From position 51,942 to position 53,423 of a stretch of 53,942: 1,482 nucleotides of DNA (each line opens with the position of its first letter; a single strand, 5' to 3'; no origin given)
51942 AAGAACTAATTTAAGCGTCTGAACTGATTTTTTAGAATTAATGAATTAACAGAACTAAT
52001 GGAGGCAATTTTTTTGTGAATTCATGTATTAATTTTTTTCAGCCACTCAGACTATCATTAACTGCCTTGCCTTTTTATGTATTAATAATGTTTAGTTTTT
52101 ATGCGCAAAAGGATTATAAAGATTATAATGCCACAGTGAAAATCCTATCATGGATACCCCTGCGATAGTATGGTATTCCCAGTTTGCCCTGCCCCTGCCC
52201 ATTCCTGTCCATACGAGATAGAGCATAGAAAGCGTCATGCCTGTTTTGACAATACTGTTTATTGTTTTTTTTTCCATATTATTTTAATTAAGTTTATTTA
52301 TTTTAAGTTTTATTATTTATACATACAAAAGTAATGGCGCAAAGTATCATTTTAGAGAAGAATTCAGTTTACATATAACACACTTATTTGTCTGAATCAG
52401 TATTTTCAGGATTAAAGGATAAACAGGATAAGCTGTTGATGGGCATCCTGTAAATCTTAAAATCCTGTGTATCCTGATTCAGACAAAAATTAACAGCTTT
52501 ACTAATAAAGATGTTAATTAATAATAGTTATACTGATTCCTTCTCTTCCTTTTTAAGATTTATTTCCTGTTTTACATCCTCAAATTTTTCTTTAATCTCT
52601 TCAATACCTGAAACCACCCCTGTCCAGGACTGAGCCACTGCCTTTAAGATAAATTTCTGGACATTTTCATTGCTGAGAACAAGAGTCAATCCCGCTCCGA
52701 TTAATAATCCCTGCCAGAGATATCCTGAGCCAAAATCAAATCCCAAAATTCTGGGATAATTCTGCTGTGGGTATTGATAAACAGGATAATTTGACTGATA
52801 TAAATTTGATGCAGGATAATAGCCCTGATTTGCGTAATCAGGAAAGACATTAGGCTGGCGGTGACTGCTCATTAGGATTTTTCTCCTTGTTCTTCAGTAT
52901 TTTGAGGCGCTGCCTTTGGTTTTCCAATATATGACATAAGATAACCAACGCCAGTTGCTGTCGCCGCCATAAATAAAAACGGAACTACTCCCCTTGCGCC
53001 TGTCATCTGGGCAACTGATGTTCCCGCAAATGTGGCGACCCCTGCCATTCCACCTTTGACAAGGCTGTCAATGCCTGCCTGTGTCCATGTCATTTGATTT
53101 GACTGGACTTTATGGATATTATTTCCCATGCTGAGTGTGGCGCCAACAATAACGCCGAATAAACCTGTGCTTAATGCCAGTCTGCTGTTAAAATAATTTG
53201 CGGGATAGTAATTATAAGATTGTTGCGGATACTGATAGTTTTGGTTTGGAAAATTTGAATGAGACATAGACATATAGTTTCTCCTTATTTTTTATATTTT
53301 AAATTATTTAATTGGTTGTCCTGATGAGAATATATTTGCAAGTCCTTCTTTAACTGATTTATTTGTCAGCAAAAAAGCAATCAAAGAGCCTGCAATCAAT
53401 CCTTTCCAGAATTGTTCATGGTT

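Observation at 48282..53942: Candidate metal-sequestration / ferrosome-like membrane system built around a non-CPx P1B ATPase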

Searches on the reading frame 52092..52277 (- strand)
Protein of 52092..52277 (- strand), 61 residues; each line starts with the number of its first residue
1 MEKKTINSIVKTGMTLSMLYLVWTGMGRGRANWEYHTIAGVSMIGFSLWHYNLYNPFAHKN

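Call 3: search_protein_families(library=pfam, proteins=[window:52092-52277:-], max_evalue=0.1)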
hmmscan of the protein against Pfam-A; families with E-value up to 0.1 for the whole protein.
window:52092-52277:- (61 aa): 0 families

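Call 4: search_protein_families(library=ncbifam, proteins=[window:52092-52277:-], max_evalue=0.1)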
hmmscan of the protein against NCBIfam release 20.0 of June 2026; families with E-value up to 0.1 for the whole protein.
window:52092-52277:- (61 aa): 0 families

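Call 65: search_protein_families(library=pfam, alignment_id=A7, max_evalue=1)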
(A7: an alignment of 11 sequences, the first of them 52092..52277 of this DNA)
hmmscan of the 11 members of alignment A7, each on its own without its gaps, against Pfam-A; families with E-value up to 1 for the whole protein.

A. member 1, window:52092-52277:- (61 aa): 0 families

B. families by the number of members that match (of 11 scanned): 9 families
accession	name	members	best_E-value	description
PF14358.11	DUF4405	8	0.00053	Domain of unknown function (DUF4405)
PF13301.11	DUF4079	3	0.0064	Protein of unknown function (DUF4079)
PF01794.25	Ferric_reduct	2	0.055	Ferric reductase like transmembrane component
PF20139.4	DUF6529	1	0.0035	Family of unknown function (DUF6529)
PF14960.11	ATP_synth_reg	1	0.013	ATP synthase regulation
PF12263.13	DUF3611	1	0.14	Protein of unknown function (DUF3611)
PF09276.15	Pertus-S5-tox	1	0.17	Pertussis toxin S5 subunit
PF09813.14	Coa3_cc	1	0.28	Cytochrome c oxidase assembly factor 3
PF25259.1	DUF7860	1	0.29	Family of unknown function (DUF7860)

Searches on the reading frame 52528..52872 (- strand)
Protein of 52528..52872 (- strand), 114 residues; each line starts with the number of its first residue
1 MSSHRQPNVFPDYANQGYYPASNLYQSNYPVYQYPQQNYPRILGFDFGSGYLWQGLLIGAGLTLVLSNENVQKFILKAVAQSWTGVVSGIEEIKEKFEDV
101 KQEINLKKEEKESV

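Call 3: search_protein_families(library=pfam, proteins=[window:52528-52872:-], max_evalue=0.1)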
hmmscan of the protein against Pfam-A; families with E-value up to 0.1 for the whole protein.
window:52528-52872:- (114 aa): 0 families

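Call 4: search_protein_families(library=ncbifam, proteins=[window:52528-52872:-], max_evalue=0.1)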
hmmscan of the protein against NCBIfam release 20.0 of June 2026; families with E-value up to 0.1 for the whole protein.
window:52528-52872:- (114 aa): 0 families

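Call 54: search_protein_families(library=pfam, alignment_id=A4, max_evalue=0.05)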
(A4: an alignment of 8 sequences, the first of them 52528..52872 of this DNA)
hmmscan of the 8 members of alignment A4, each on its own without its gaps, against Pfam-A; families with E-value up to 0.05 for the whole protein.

A. member 1, window:52528-52872:- (114 aa): 0 families

B. families by the number of members that match (of 8 scanned): 2 families
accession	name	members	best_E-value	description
PF17195.9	DUF5132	2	0.0003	Protein of unknown function (DUF5132)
PF12732.12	YtxH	2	0.0012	YtxH-like protein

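Call 62: find_related_loci(query=A6, collection=metagenome_contigs, flank=10000)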
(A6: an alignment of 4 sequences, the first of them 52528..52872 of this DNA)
Query A6 (114 aa) in metagenome_contigs; peptide patterns used: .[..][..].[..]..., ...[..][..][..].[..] (x = any residue, [..] = any of these).
600 stretches matched a pattern (row limit reached: there are more); 13 encode a relative of the query (tblastn E <= 1e-3); 13 distinct loci.
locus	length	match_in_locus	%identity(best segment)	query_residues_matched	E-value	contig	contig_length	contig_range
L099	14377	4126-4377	38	28-112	2e-19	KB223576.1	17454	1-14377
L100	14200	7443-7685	45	23-104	2e-17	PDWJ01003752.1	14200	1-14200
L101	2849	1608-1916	38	13-105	4e-17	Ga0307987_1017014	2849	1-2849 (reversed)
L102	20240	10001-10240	45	32-99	5e-17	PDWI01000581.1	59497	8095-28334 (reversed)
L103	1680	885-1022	52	52-97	1e-12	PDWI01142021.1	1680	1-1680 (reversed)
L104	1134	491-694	44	37-104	1e-12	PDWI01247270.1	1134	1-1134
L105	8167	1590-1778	43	46-108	2e-12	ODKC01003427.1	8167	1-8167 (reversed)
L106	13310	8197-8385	43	46-108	4e-12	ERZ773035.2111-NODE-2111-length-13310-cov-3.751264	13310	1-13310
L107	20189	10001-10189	43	46-108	1e-11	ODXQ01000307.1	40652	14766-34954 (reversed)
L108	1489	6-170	51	57-110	9e-12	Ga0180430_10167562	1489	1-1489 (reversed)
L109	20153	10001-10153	53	54-104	1e-11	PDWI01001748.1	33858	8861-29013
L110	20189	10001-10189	37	47-109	1e-9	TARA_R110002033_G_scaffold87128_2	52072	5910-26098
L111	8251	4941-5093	45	47-97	1e-8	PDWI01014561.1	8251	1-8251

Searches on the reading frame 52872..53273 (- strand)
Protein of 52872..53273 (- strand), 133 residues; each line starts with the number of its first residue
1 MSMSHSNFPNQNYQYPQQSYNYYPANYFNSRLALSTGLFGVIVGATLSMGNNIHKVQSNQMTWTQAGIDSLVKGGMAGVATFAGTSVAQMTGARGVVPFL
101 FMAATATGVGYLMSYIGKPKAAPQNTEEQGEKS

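Call 3: search_protein_families(library=pfam, proteins=[window:52872-53273:-], max_evalue=0.1)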
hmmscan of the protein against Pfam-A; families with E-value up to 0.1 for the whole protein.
window:52872-53273:- (133 aa): 0 families

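Call 4: search_protein_families(library=ncbifam, proteins=[window:52872-53273:-], max_evalue=0.1)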
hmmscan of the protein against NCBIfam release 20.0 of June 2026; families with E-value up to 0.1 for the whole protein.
window:52872-53273:- (133 aa): 1 family
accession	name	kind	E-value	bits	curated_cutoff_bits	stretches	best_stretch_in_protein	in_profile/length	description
NF038051.2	MamC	equivalog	2.2e-07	31.1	100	1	33-94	9-70/97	magnetosome protein MamC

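Call 34: find_homologous_proteins(query=window:52872-53273:-, max_evalue=0.01)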
Query window:52872-53273:- (133 aa): 2 proteins with E <= 0.01 among 10 candidates.
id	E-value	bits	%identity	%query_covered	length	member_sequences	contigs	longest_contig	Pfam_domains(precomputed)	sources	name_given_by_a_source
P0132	4.1e-75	268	95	98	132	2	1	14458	PF26373.1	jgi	-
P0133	3.9e-52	194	68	97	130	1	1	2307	PF26373.1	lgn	-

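Call 44: search_protein_families(library=ncbifam, alignment_id=A3, max_evalue=0.01)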
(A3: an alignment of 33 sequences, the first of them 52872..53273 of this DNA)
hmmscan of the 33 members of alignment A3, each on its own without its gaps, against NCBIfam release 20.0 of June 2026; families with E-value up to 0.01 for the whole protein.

A. member 1, window:52872-53273:- (133 aa): 1 family
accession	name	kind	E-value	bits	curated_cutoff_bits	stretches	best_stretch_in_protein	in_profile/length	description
NF038051.2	MamC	equivalog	2.2e-07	31.1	100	1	33-94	9-70/97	magnetosome protein MamC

B. families by the number of members that match (of 33 scanned): 3 families
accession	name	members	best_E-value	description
NF038051.2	MamC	33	9e-20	magnetosome protein MamC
NF008228.0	PRK10995.1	1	0.0016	MarC family NAAT transporter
NF041559.1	BTH_I2691_fam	1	0.0076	T6SS effector BTH_I2691 family protein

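Call 94: find_encoding_contigs(protein=P0133, flank=5000, max_places=3)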
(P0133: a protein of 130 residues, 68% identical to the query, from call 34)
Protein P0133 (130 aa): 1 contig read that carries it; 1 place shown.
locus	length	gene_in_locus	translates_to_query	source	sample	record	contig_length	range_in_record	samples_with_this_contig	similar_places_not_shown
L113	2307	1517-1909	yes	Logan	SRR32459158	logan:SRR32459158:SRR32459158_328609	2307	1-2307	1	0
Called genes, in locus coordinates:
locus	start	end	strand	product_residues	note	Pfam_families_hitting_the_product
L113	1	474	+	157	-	?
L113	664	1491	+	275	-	-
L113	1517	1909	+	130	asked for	PF26373:MamC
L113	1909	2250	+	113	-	-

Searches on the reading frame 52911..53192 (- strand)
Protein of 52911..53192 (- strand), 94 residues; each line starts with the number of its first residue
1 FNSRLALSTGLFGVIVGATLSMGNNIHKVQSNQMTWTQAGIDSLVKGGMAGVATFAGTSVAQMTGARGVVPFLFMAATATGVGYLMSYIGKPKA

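Call 42: search_protein_representatives(protein=window:52911-53192:-)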
Query: 94 residues. Proteins with E-value up to 0.001 (for the whole library): 33; up to 1e-10: 8; up to 1e-30: 1. The best 33 are listed.
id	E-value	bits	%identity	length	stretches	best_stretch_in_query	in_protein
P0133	2.1e-40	152.6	76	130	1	1-94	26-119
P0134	2.5e-16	75.8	48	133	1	2-92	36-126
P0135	1.5e-15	73.4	47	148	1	5-93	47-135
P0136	2.3e-15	72.7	47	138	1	5-91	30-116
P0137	5.7e-15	71.5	48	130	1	3-92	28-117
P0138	6.0e-15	71.4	47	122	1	6-94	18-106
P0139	1.6e-13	66.9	40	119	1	4-94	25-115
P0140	5.5e-13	65.2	41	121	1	5-91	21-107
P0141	3.1e-10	56.4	48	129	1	6-87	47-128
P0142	2.3e-09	53.6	40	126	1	2-92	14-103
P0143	8.2e-09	51.8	44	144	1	6-87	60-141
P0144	1.5e-08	51.0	42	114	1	7-87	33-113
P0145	2.8e-07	47.0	57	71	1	34-92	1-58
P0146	7.9e-07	45.5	37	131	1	7-89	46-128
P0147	1.7e-06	44.5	35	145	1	3-87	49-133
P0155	1.4e-04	38.4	34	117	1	5-92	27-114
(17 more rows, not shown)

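Call 45: find_encoding_contigs(protein=P0134, flank=8000, max_places=2)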
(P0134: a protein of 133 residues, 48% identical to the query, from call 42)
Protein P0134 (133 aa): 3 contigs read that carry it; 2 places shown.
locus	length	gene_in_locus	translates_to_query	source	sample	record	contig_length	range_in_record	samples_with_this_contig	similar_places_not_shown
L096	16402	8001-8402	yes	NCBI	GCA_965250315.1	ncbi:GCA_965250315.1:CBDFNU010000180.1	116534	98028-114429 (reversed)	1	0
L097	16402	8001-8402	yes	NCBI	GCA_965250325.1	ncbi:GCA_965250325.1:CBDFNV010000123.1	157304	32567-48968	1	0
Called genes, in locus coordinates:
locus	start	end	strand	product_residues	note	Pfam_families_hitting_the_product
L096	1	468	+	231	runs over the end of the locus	PF02683:DsbD_TM, PF13386:DsbD_2, PF01810:LysE (faint)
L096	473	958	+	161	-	PF03190:Thioredox_DsbH, PF00085:Thioredoxin, PF13899:Thioredoxin_7, PF13098:Thioredoxin_2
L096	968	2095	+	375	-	PF03033:Glyco_transf_28, PF04101:Glyco_tran_28_C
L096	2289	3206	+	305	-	PF02086:MethyltransfD12 (faint), PF01555:N6_N4_Mtase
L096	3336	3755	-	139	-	-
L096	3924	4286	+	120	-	PF01155:HypA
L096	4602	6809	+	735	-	PF19991:HMA_2, PF00122:E1-E2_ATPase, PF00702:Hydrolase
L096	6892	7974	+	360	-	-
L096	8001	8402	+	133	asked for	PF26373:MamC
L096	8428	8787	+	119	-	-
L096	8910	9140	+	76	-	-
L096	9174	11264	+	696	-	PF00122:E1-E2_ATPase, PF00702:Hydrolase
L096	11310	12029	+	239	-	PF04023:FeoA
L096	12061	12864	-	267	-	-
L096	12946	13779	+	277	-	PF01113:DapB_N, PF05173:DapB_C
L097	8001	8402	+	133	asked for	PF26373:MamC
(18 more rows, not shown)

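Call 46: find_encoding_contigs(protein=P0155, flank=8000, max_places=2)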
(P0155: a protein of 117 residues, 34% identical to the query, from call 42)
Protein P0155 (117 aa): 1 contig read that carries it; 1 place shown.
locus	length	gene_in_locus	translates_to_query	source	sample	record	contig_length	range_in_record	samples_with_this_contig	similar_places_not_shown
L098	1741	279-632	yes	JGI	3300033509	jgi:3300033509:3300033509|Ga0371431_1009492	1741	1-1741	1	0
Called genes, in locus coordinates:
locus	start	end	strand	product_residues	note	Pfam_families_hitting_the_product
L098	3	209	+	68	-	?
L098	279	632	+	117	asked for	PF26373:MamC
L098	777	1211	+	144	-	-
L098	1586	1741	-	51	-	?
